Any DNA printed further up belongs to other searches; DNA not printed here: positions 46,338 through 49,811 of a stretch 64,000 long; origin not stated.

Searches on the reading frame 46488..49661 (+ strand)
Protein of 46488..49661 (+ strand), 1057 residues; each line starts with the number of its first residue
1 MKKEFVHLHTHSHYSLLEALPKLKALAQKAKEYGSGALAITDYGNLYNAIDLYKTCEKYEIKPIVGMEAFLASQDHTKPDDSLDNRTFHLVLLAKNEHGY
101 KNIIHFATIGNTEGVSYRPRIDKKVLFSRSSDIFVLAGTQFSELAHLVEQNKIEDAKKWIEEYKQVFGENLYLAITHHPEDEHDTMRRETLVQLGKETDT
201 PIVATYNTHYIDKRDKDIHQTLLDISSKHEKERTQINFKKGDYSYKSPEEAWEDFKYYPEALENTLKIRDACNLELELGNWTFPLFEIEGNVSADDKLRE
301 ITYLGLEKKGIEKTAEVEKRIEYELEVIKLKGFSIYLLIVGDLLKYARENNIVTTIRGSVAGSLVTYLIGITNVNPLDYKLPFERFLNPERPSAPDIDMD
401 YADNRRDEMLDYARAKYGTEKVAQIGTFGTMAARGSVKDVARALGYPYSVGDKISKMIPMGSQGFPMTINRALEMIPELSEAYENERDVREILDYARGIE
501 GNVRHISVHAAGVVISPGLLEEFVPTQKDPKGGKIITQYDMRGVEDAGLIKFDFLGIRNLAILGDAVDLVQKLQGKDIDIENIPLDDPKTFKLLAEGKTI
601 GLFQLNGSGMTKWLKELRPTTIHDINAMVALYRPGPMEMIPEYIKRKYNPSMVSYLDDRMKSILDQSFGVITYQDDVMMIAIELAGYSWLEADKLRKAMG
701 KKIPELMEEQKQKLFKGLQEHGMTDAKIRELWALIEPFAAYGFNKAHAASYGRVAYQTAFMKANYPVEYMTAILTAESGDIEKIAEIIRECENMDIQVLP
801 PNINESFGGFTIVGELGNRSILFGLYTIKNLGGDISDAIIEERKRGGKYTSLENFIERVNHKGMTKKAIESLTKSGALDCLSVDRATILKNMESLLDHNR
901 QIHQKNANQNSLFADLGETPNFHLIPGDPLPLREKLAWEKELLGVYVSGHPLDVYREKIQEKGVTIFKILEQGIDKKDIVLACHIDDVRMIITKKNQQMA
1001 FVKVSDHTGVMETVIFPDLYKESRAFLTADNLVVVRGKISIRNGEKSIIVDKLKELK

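Call 73: search_protein_families(library=pfam, proteins=[window:46488-49661:+], max_evalue=0.00001)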
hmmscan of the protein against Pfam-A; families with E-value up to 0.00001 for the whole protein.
window:46488-49661:+ (1057 aa): 5 families
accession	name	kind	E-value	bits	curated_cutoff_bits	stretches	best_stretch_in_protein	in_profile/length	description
PF07733.18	DNA_pol3_alpha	-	8.4e-89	298.1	23.9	1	297-556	2-260/260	Bacterial DNA polymerase III alpha NTPase domain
PF17657.6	DNA_pol3_finger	-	3.8e-54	182.9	22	1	559-722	1-166/166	Bacterial DNA polymerase III alpha subunit finger domain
PF02811.25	PHP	-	2e-39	136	26.4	1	7-178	1-164/164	PHP domain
PF14579.12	HHH_6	-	1.6e-24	86.4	25.6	1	796-887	2-89/90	Helix-hairpin-helix motif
PF01336.31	tRNA_anti-codon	-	9.7e-09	35.5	27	1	994-1056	12-75/75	OB-fold nucleic acid binding domain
